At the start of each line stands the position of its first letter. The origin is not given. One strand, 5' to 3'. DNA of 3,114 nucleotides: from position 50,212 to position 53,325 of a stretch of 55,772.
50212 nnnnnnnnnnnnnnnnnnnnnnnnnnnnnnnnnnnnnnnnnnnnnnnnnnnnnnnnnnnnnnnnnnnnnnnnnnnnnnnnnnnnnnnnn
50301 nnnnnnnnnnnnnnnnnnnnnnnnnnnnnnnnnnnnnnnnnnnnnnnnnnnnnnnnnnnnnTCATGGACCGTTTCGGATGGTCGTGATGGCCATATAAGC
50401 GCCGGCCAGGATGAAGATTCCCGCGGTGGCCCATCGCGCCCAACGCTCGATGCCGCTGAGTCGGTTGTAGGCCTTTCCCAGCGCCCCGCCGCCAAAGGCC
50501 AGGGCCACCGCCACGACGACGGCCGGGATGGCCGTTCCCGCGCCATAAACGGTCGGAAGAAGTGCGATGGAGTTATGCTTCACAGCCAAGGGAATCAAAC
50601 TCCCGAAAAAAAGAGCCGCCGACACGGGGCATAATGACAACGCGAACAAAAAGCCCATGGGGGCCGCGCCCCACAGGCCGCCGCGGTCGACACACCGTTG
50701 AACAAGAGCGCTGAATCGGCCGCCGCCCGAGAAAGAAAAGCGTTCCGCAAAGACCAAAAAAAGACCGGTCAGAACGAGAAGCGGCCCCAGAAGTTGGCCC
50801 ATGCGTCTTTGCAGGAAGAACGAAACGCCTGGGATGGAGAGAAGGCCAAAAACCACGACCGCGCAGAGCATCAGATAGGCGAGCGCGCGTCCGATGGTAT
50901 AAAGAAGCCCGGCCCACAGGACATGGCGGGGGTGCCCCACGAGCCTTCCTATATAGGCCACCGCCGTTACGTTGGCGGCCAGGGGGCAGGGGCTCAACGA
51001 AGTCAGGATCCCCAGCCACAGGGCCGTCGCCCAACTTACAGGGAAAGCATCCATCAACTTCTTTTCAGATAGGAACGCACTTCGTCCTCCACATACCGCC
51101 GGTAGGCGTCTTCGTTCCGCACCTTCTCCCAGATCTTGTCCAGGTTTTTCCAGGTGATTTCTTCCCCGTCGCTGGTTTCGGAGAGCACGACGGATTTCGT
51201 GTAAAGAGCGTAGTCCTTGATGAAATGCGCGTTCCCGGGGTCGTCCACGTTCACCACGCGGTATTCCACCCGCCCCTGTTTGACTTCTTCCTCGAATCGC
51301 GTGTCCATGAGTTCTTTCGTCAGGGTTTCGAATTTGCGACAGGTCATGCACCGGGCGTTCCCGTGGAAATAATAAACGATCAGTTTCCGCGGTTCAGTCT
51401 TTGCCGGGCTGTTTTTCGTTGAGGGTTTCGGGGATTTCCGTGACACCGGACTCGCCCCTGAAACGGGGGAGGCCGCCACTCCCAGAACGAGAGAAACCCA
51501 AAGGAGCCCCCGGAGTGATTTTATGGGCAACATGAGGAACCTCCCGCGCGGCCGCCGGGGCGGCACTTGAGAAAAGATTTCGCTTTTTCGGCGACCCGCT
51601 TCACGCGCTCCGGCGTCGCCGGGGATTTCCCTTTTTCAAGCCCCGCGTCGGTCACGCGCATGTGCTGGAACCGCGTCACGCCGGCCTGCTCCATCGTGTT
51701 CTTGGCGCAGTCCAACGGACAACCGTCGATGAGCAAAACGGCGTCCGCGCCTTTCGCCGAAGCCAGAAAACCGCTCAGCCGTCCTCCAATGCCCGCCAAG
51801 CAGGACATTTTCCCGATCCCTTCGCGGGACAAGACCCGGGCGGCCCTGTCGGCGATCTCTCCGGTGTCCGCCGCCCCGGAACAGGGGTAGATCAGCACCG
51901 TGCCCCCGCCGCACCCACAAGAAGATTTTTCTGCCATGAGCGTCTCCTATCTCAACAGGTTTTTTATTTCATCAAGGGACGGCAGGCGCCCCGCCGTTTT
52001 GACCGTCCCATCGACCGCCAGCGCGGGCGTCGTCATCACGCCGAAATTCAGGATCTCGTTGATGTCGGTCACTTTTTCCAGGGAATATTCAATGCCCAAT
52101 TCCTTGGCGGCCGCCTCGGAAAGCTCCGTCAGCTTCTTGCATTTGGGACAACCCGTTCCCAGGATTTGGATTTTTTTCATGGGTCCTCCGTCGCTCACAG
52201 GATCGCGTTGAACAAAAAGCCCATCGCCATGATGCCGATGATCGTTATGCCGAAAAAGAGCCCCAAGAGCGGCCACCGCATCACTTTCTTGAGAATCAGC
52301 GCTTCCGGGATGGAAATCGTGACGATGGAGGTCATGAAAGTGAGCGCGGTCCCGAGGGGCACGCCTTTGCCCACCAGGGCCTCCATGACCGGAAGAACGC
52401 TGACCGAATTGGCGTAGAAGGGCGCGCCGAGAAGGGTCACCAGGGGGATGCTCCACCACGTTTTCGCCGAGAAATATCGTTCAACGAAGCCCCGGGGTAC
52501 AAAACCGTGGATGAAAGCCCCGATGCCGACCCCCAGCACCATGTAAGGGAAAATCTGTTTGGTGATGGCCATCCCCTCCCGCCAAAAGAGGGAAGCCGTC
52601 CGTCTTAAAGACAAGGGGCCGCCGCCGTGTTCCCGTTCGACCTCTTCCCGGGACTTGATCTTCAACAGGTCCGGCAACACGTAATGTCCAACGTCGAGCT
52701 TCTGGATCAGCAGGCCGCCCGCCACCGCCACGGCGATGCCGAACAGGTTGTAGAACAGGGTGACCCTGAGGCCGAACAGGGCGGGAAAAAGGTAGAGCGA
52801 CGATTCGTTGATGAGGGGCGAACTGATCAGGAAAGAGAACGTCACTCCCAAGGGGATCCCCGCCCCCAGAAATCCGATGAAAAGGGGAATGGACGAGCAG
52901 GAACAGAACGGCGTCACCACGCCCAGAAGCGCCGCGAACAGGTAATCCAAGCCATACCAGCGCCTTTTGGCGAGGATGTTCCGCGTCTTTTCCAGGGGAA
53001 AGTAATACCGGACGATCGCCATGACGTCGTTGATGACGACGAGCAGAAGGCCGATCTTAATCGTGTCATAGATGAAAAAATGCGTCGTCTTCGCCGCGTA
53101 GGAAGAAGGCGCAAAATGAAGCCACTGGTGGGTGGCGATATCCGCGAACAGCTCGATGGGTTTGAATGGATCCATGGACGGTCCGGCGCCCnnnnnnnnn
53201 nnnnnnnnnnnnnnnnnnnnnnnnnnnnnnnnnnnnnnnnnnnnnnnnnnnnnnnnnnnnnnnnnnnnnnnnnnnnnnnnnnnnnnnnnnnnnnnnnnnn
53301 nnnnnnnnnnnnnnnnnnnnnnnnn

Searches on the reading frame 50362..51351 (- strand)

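Call 7: search_protein_families(library=pfam, proteins=[window:50362-51351:-], max_evalue=0.01)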
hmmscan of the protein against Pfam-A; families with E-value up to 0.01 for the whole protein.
window:50362-51351:- (329 aa): 1 family
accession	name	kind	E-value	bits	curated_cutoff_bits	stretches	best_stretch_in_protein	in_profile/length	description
PF13386.12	DsbD_2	-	2.2e-09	37.9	24.9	1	109-301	1-191/199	Cytochrome C biogenesis protein transmembrane region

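Call 59: search_protein_families(library=ncbifam, proteins=[window:50362-51351:-], max_evalue=0.00001)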
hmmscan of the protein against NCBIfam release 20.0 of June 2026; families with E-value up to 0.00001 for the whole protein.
window:50362-51351:- (329 aa): 1 family
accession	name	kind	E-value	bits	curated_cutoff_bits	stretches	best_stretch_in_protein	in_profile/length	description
NF040495.1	tranport_ArsG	equivalog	5.3e-75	251.6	200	1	105-324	5-224/225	aromatic aminobenezylarsenical efflux permease ArsG family transporter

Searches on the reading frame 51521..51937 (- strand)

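Call 7: search_protein_families(library=pfam, proteins=[window:51521-51937:-], max_evalue=0.01)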
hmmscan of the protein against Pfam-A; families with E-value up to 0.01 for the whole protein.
window:51521-51937:- (138 aa): 1 family
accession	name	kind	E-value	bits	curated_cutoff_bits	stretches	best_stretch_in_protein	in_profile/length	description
PF08859.16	DGC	-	2.2e-29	102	27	1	15-118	1-105/106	DGC domain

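Call 59: search_protein_families(library=ncbifam, proteins=[window:51521-51937:-], max_evalue=0.00001)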
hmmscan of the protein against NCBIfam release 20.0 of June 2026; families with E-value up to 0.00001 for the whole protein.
window:51521-51937:- (138 aa): 0 families

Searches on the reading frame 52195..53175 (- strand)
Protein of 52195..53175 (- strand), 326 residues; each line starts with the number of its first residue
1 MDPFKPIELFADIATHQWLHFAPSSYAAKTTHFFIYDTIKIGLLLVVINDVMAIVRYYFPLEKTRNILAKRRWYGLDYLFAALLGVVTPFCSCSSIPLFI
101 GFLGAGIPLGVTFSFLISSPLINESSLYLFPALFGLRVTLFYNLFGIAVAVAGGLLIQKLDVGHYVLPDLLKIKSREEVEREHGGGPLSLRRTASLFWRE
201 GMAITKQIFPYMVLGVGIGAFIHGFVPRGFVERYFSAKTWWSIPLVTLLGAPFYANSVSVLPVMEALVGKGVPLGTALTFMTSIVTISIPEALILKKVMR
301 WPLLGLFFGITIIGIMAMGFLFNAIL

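Call 7: search_protein_families(library=pfam, proteins=[window:52195-53175:-], max_evalue=0.01)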
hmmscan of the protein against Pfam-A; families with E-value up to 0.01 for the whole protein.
window:52195-53175:- (326 aa): 1 family
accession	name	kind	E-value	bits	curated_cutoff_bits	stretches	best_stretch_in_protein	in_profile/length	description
PF03773.19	ArsP_1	-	3e-56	191.2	32.3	1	30-323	5-293/294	Predicted permease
